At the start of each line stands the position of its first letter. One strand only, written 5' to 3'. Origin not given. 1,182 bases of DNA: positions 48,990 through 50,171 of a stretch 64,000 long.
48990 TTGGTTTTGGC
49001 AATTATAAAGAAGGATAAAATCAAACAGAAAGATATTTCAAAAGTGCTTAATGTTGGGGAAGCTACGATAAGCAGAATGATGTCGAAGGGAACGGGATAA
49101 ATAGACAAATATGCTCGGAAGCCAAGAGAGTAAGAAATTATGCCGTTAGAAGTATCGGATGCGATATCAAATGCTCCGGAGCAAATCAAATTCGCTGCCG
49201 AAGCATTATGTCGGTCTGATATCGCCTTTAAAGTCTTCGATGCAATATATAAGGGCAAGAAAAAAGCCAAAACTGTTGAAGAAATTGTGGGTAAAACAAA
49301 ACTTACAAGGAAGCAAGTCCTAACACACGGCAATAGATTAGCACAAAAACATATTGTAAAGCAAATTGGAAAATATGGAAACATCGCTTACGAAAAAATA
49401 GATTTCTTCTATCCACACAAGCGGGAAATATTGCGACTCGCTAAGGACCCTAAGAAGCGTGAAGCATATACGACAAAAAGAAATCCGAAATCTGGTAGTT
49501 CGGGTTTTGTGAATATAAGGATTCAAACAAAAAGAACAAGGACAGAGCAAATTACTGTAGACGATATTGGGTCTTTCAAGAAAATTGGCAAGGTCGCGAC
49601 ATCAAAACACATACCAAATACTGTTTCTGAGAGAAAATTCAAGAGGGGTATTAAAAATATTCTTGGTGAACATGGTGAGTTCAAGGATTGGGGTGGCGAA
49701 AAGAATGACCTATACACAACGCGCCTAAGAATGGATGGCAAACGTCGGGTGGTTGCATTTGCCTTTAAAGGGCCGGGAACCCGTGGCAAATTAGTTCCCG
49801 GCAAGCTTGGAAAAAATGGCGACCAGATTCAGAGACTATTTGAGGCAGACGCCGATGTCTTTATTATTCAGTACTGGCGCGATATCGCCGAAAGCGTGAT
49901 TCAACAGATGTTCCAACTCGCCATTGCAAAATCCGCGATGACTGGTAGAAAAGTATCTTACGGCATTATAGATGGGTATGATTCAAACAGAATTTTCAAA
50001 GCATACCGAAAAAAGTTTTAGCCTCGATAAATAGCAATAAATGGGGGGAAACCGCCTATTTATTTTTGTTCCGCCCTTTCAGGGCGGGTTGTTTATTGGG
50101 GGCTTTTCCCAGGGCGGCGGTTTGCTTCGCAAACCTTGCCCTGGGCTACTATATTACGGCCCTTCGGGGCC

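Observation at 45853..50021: AT-rich island carrying a single-chain type IIL/IIG R-M enzyme, a small HTH protein and a possible nuclease-like protein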

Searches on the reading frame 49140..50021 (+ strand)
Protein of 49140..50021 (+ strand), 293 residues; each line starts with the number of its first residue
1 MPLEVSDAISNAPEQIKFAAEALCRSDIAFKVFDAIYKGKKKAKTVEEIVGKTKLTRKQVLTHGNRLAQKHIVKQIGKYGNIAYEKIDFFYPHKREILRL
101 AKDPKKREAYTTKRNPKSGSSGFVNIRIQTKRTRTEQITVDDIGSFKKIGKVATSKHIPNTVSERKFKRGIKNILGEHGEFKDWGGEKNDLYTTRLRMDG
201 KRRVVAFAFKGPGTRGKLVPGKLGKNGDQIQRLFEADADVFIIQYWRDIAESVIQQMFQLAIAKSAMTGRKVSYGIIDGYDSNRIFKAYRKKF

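Call 3: search_protein_families(library=pfam, proteins=[window:49140-50021:+], max_evalue=1)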
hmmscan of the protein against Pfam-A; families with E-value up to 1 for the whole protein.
window:49140-50021:+ (293 aa): 2 families
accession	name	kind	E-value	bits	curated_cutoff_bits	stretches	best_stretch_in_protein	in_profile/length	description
PF18963.5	DUF5703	-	0.045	13.8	33.2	1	170-205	17-47/51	Family of unknown function (DUF5703)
PF22296.2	bAvd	-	0.099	13.6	40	1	223-253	47-77/107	bAvd-like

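Call 4: search_protein_families(library=padloc, proteins=[window:49140-50021:+], max_evalue=1)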
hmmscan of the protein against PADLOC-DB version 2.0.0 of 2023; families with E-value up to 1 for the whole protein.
window:49140-50021:+ (293 aa): 1 family
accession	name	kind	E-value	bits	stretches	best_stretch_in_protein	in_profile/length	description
PDLC01438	Csa3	-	0.0059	14.7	1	30-148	151-259/305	"CAS-I,CAS-II,CAS-III,CAS-IV,CAS-V,CAS-VI; associated_signaling"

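Call 5: search_protein_families(library=ncbifam, proteins=[window:49140-50021:+], max_evalue=1)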
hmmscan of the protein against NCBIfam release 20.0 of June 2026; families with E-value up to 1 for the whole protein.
window:49140-50021:+ (293 aa): 3 families
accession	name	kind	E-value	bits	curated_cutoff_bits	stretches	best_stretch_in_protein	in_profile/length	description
NF009887.0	PRK13346.1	equivalog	0.013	15.2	313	1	79-160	142-223/231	superantigen-like protein SSL7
NF053660.1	ORF80_fam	equivalog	0.015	15.2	95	1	39-74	12-47/70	ORF80 family leucine zipper DNA-binding protein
TIGR01549.1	HAD-SF-IA-v1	subfamily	0.024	15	23.3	1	15-82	36-103/149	HAD-IA family hydrolase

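Call 6: find_homologous_proteins(query=window:49140-50021:+)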
Query window:49140-50021:+ (293 aa): 1268 proteins with E <= 0.001 among 2225 candidates; the best 120 are listed.
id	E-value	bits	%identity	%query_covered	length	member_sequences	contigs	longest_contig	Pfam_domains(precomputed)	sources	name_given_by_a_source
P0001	1.2e-189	647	100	100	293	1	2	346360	-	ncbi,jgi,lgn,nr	ncbi:MAG: hypothetical protein E3J72_12420 [Planctomycetota bacterium]|nr:MAG: hypothetical protein 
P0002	5.1e-105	369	60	100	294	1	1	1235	-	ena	-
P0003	4.0e-103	363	58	100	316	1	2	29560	-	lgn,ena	-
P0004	8.2e-102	359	60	100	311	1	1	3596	-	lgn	-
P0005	4.1e-101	356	58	100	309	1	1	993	-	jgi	jgi:DNA-binding transcriptional regulator GbsR (MarR family)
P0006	7.2e-101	355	58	100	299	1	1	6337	-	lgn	-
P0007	2.2e-99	351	57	100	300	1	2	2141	-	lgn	-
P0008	4.6e-99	350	56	100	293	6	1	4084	-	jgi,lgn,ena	-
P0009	1.9e-98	348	55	100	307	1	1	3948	-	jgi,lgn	jgi:hypothetical protein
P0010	8.7e-98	345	56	99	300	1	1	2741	-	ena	-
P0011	1.0e-97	345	57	100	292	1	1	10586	-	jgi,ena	jgi:DNA-binding transcriptional regulator GbsR (MarR family)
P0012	2.0e-97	344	56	100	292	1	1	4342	-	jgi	jgi:hypothetical protein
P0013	6.0e-97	343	57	100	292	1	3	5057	-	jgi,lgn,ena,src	jgi:hypothetical protein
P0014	6.5e-97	342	56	100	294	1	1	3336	-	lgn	-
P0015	8.4e-97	342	56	100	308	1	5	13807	-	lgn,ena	-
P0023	6.3e-94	333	54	100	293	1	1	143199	-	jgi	jgi:hypothetical protein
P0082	8.8e-87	309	53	100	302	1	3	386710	-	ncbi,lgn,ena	-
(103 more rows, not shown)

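Call 12: find_related_loci(query=A1, collection=genome_contigs, flank=8000)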
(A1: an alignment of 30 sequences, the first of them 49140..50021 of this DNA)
Query A1 (293 aa) in genome_contigs; peptide patterns used: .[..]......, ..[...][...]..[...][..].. (x = any residue, [..] = any of these).
147 stretches matched a pattern; 105 encode a relative of the query (tblastn E <= 1e-3); the best 80 are kept; 80 distinct loci.
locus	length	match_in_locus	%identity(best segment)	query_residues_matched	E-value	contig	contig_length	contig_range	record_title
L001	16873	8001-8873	56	1-293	7e-101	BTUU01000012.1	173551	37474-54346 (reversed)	MAG: Planctomycetota bacterium AMX-MBFR-47 DNA, sequence12, whole genome shotgun sequence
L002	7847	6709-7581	52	1-293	2e-96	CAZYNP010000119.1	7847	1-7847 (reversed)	MAG TPA_asm: uncultured Cytophagia bacterium isolate binchicken_co274_472 genome assembly, contig: NODE_22196_length_784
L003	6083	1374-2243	53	3-293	2e-92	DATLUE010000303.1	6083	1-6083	MAG TPA_asm: Stellaceae bacterium isolate SMAG_U13975 k141_764032, whole genome shotgun sequence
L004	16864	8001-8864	53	1-289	5e-91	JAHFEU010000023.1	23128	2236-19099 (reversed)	MAG: Nitrospirae bacterium isolate nzgw276 NODE_622_length_23129_cov_4.904903, whole genome shotgun sequence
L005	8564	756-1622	51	3-293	5e-90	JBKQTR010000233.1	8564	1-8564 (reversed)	MAG: Stellaceae bacterium isolate MHr2D2E2F__bin_5 MHr2D2E2F_000000137217, whole genome shotgun sequence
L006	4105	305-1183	49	1-293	3e-89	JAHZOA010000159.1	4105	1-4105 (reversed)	MAG: Armatimonadota bacterium isolate CR_Sed_300A_bin.46 scaffold_10211, whole genome shotgun sequence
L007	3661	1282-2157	52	1-293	5e-87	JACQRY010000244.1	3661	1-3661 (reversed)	MAG: Thaumarchaeota archaeon isolate NC_groundwater_1371_Ag_S-0.2um_48_37 S_p2_S4_coassembly_k141_3951906, whole genome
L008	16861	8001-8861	51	3-293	5e-86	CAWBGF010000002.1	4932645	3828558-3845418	MAG: Terriglobia bacterium isolate MFD09222.bin.1.41 genome assembly, contig: contig_58393, whole genome shotgun sequenc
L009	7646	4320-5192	50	1-293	2e-85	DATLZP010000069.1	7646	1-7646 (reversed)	MAG TPA_asm: Actinomycetota bacterium isolate SMAG_U13301 k141_203376, whole genome shotgun sequence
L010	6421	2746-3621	49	1-293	4e-85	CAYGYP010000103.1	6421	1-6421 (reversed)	MAG TPA_asm: uncultured Candidatus Bathyarchaeia archaeon isolate ERP119294_co3_318 genome assembly, contig: NODE_12552_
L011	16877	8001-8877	53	1-293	8e-85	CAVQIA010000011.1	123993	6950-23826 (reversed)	MAG: uncultured Chloroflexia bacterium isolate MFD10007.bin.1.28 genome assembly, contig: contig_93509, whole genome sho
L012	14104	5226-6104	49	1-293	3e-84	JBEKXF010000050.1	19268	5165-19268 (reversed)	MAG: Candidatus Aminicenantales bacterium isolate SPRUCE 645 SPRUCE_645_50, whole genome shotgun sequence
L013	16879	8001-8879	46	1-293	2e-82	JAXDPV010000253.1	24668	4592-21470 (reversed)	MAG: Actinomycetota bacterium isolate BP_72 scaffold_3353410, whole genome shotgun sequence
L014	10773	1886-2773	47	1-293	4e-82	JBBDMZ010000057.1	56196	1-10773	MAG: Dehalococcoidia bacterium isolate LejiaB_67_17 Lejia_B_714_length_56196_cov_10, whole genome shotgun sequence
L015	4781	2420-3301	49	1-293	6e-82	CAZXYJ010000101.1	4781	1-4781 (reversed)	MAG TPA_asm: uncultured Halobacteria archaeon isolate SRP068000_co2_232 genome assembly, contig: NODE_27857_length_4781_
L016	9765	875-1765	50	1-293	2e-81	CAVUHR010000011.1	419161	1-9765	MAG: Nitrospirota bacterium isolate MFD02242.bin.3.224 genome assembly, contig: contig_2086, whole genome shotgun sequen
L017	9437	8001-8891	50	1-293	2e-81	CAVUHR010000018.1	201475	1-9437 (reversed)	MAG: Nitrospirota bacterium isolate MFD02242.bin.3.224 genome assembly, contig: contig_310, whole genome shotgun sequenc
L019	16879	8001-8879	49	1-293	1e-78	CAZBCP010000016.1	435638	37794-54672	MAG TPA_asm: uncultured Ohtaekwangia sp. isolate binchicken_co84_140 genome assembly, contig: k141_706785, whole genome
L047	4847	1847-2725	42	1-293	3e-66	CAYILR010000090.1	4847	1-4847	MAG TPA_asm: uncultured Bacteriovoracaceae bacterium isolate ERP119705_co22_306 genome assembly, contig: NODE_13167_leng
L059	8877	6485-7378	41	5-293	2e-62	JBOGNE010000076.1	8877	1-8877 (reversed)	MAG: Candidatus Acidiferrales bacterium isolate H1-S_metabat2.bin.12 k127_112995, whole genome shotgun sequence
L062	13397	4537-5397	42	1-293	2e-61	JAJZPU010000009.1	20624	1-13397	MAG: bacterium isolate SKS1.bin17 NODE_4589_length_20624_cov_2.722447, whole genome shotgun sequence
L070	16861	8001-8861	40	5-293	5e-57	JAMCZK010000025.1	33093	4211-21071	MAG: Chloroflexota bacterium isolate FK_Sedi_B_Bin.31 NODE_3919_length_33093_cov_2.60529, whole genome shotgun sequence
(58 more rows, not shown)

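Call 17: predict_structure(alignment_id=A1)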
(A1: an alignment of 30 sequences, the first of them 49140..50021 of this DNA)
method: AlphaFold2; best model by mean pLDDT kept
length: 293 residues; sequences in the alignment: 30
mean_pLDDT: 87.0   pTM: 0.58
mean pLDDT of the five models: 87.0, 86.4, 86.1, 85.8, 84.7
residues with pLDDT >= 90: 189; 70-90: 64; 50-70: 26; < 50: 14
segments of 3 or more residues with pLDDT < 50: 1-8, 119-124
pLDDT, mean of each block of 10 residues (from residue 1): 38 88 93 96 96 96 95 93 94 95 89 61 54 89 93 90 91 91 69 92 94 80 77 92 94 93 91 96 96 94
secondary structure, 60 per line:
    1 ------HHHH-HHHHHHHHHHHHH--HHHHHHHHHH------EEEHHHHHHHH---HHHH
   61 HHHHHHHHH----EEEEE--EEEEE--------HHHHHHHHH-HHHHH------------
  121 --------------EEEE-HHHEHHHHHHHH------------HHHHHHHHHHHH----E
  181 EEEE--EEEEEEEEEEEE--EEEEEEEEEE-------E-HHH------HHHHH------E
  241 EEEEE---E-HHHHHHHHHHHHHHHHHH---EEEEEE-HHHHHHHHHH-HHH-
elements in order: H7-10 H12-24 H27-36 E43-45 H46-53 H57-69 E74-78 E81-85 H94-102 H104-108 E135-138 H144-151 H164-175 E180-184 E187-198 E201-210 H229-233 E240-245 H251-268 E272-277 H279-288

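Call 27: search_solved_structures(query=A1, max_evalue=10, show_alignments=3)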
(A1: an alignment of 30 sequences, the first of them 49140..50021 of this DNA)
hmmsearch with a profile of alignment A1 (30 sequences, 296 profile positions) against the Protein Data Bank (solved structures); distinct sequences matched with E-value up to 10: 2.
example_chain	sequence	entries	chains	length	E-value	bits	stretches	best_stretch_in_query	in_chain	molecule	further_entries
5gmk_F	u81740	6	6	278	0.51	12.6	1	64-144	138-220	Protein CWC16 | Pre-mRNA-splicing factor CWC16 | Splicing factor YJU2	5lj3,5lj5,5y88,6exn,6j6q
6cda_A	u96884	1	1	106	0.77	12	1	3-92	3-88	ArsR family transcriptional regulator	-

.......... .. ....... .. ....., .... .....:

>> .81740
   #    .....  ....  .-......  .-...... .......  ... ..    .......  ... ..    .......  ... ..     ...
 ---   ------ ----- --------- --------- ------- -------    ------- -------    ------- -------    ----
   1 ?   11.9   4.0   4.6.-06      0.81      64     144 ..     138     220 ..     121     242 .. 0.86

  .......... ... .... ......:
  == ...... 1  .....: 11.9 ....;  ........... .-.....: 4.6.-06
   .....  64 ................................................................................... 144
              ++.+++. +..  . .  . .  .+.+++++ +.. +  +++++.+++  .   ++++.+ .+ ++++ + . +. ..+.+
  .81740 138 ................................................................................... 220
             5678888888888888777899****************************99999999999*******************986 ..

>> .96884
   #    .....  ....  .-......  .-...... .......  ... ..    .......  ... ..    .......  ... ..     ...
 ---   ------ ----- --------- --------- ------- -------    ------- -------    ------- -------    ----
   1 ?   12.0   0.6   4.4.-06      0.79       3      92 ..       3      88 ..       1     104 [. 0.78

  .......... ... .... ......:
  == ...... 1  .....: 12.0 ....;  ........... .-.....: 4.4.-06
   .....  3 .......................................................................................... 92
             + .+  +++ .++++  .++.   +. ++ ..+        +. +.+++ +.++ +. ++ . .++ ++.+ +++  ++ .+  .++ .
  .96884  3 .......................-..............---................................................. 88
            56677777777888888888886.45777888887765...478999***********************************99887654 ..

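Call 29: find_encoding_contigs(protein=P0023, flank=8000, max_places=3)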
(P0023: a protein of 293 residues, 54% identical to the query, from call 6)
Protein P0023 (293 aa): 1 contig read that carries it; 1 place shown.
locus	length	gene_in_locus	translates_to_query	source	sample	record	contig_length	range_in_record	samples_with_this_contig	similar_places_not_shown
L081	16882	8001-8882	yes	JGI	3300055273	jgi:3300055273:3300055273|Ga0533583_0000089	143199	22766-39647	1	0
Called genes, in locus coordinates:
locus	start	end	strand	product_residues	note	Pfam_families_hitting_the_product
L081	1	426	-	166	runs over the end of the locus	PF00903:Glyoxalase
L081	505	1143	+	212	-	PF03551:PadR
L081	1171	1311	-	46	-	-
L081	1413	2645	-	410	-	-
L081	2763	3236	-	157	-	-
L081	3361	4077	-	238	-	-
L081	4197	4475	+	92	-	PF10041:DUF2277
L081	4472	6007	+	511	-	PF00561:Abhydrolase_1, PF12697:Abhydrolase_6 (faint), PF08386:Abhydrolase_4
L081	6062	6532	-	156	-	PF11848:DUF3368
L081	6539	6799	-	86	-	PF03683:UPF0175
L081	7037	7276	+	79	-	-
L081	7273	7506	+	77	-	PF13545:HTH_Crp_2 (faint), PF13384:HTH_23 (weak)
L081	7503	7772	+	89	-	-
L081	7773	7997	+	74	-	-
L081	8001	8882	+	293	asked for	-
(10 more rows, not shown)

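Call 30: find_encoding_contigs(protein=P0082, flank=8000, max_places=3)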
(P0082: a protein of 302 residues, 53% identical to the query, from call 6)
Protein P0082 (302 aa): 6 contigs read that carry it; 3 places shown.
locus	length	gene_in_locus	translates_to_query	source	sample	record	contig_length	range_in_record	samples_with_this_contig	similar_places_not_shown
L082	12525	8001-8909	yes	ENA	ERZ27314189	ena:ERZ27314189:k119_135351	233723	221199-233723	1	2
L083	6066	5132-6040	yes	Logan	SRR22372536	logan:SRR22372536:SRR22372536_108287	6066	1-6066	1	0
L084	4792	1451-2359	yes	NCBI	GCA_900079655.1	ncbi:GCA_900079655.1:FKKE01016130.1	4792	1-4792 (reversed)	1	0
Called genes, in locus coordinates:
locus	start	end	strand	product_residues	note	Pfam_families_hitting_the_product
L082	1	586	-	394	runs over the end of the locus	PF01757:Acyl_transf_3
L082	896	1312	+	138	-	PF20159:YidB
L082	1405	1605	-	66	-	-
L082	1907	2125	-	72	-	-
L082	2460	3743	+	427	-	PF00202:Aminotran_3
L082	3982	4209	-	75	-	-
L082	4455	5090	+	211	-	PF00565:SNase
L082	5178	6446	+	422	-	PF13495:Phage_int_SAM_4, PF00589:Phage_integrase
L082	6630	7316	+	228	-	PF13676:TIR_2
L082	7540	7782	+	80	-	PF08281:Sigma70_r4_2 (weak)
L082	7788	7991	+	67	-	PF13384:HTH_23 (weak), PF01381:HTH_3 (weak)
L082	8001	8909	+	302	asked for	-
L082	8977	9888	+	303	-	PF14338:Mrr_N, PF22722:NA-iREase1, PF04471:Mrr_cat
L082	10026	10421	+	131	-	-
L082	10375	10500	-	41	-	-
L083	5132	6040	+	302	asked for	-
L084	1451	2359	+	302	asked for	-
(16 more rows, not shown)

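Call 49: search_protein_families(library=phrogs, proteins=[window:49140-50021:+], max_evalue=1)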
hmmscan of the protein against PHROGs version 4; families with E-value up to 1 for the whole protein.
window:49140-50021:+ (293 aa): 3 families
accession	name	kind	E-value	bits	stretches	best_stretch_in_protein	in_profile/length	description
phrog_678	-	DNA, RNA and nucleotide metabolism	0.2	12.2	1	43-145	85-196/346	replication initiation O-like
phrog_21743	-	unknown function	0.22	12.8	1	47-97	3-54/126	-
phrog_21882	-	unknown function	0.46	11.8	0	248-292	17-61/107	-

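Call 50: search_dna_similar(query=window:49140-50018:+, collection=plasmids, mode=protein, max_rows=25)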
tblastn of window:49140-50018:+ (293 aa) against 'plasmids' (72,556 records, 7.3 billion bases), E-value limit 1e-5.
Records with a match: 2; places in all: 2; records where one place covers at least 80% of the query: 0.
Best place of each record, by identity: <60% 2.
By first word of the organism name: Rhodococcus 1; Gordonia 1.
By predicted mobility (MOB-suite, as given by PLSDB): non-mobilizable 1; mobilizable 1.
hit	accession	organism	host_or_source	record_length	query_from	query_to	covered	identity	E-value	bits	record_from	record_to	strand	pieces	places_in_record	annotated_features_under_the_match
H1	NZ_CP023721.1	Rhodococcus sp. H-CA8f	Sediment,marine sediment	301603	161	289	44%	38.8%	3e-19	95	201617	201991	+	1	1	hypothetical protein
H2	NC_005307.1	Gordonia westfalica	-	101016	163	291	44%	38.0%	8e-16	85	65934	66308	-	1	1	hypothetical protein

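Call 51: search_dna_similar(query=window:49140-50018:+, collection=phages, mode=protein, max_rows=15)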
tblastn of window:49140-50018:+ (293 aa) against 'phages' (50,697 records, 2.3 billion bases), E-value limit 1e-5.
Records with a match: 1; places in all: 1; records where one place covers at least 80% of the query: 0.
Best place of each record, by identity: <60% 1.
By first word of the organism name: Bacteriophage 1.
By host as written in the record: - 1.
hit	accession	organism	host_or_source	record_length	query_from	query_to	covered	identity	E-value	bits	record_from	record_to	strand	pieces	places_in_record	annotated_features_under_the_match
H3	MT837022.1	Bacteriophage sp.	human fecal samples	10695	161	288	44%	37.4%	3e-19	94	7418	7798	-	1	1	record has no annotation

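Call 52: get_annotated_region(hit=H1, flank=6000)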
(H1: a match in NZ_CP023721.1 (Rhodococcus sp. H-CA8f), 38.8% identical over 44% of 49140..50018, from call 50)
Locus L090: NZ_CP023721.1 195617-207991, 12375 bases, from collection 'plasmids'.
description: Rhodococcus sp. H-CA8f plasmid unnamed, complete sequence
organism: Rhodococcus sp. H-CA8f (NCBI taxid 1727214)
taxonomy: Bacteria; Actinomycetota; Actinomycetes; Mycobacteriales; Nocardiaceae; Rhodococcus; Rhodococcus sp. H-CA8f
host: -; source: Sediment,marine sediment; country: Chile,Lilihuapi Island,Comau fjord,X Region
typing (MOB-suite, as given by PLSDB): non-mobilizable
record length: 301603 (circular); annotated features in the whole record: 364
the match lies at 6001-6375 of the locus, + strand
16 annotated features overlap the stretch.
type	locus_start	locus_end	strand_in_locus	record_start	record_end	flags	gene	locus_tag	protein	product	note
CDS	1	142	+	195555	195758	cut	-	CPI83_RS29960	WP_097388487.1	hypothetical protein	-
CDS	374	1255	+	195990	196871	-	-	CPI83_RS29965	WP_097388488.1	hypothetical protein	-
CDS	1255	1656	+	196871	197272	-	-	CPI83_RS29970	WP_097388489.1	hypothetical protein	-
CDS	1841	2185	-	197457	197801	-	-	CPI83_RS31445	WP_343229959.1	transcriptional regulator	-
CDS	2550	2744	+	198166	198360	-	-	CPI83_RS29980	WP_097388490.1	hypothetical protein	-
CDS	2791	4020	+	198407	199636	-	-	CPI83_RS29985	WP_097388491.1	hypothetical protein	-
CDS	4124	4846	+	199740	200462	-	-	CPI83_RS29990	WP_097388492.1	Helicase associated domain protein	-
CDS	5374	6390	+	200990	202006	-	-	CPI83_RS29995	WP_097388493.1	hypothetical protein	-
CDS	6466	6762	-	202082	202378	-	-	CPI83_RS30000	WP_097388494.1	hypothetical protein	-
CDS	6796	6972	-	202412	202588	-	-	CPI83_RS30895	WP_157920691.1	hypothetical protein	-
CDS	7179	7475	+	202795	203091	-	-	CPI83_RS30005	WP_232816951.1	hypothetical protein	-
CDS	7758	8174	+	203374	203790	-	-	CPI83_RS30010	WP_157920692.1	hypothetical protein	-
CDS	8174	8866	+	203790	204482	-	-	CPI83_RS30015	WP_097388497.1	hypothetical protein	-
CDS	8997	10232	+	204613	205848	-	-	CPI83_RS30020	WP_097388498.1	hypothetical protein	-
CDS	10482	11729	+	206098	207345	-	-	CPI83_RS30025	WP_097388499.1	hypothetical protein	-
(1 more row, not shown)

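Call 53: get_annotated_region(hit=H2, flank=6000)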
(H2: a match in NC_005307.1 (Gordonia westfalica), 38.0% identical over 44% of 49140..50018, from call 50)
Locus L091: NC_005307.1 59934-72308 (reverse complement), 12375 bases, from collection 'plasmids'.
description: Gordonia westfalica plasmid pKB1, complete sequence
organism: Gordonia westfalica (NCBI taxid 158898)
taxonomy: Bacteria; Actinomycetota; Actinomycetes; Mycobacteriales; Gordoniaceae; Gordonia; Gordonia westfalica
host: -; source: -; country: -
typing (MOB-suite, as given by PLSDB): mobilizable; relaxase MOBF
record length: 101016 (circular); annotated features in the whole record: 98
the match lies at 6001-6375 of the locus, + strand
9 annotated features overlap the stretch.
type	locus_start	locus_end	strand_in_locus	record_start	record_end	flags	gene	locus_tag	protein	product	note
CDS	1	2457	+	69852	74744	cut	-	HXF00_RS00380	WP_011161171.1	helicase-related protein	-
CDS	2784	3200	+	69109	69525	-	-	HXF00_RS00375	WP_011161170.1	hypothetical protein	-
CDS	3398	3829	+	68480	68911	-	-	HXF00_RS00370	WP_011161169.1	hypothetical protein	-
CDS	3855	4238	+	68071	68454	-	-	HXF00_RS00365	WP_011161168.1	PLD nuclease N-terminal domain-containing protein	-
CDS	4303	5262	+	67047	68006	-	-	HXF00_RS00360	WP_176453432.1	hypothetical protein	-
CDS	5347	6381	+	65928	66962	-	-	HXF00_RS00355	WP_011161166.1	hypothetical protein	-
CDS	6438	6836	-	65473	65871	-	-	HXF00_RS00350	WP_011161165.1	hypothetical protein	-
CDS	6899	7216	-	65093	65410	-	-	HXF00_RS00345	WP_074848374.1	hypothetical protein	-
CDS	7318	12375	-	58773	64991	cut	mobF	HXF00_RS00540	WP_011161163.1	MobF family relaxase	-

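Call 54: search_protein_families(library=pfam, proteins=[L090:5374-6390:+, L091:5347-6381:+], max_evalue=1)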
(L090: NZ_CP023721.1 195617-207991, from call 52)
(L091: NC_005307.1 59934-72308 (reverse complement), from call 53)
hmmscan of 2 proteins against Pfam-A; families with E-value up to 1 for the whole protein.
L090:5374-6390:+ (338 aa): 1 family
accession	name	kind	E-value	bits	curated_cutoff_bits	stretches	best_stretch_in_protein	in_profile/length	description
PF10304.15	RTP1_C2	-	0.046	13.8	21.1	1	282-298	12-28/34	Required for nuclear transport of RNA pol II C-terminus 2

L091:5347-6381:+ (344 aa): 0 families

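Call 55: search_protein_representatives(alignment_id=A1)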
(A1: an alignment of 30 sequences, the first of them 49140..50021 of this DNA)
Query: 30 sequences, 296 profile positions. Proteins with E-value up to 0.001 (for the whole library): 1327; up to 1e-10: 1078; up to 1e-30: 446. The best 150 are listed.
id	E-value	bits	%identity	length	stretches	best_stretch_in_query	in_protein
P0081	3.3e-135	466.3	-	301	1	1-293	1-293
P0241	1.2e-124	431.7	-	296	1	1-292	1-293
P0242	1.8e-116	404.8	-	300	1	1-293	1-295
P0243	4.1e-116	403.6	-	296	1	1-293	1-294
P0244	6.5e-114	396.4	-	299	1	1-292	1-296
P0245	3.2e-112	390.8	-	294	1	1-289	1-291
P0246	4.1e-112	390.5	-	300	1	3-294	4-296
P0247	6.4e-112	389.8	-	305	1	1-294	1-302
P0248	4.2e-110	383.9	-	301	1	1-295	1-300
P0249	2.0e-109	381.7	-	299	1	2-292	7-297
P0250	3.7e-108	377.5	-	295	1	1-292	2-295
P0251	4.5e-108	377.2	-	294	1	1-291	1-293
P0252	1.4e-107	375.5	-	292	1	1-291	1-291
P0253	1.7e-107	375.3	-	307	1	2-294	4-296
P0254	2.3e-107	374.9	-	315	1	3-293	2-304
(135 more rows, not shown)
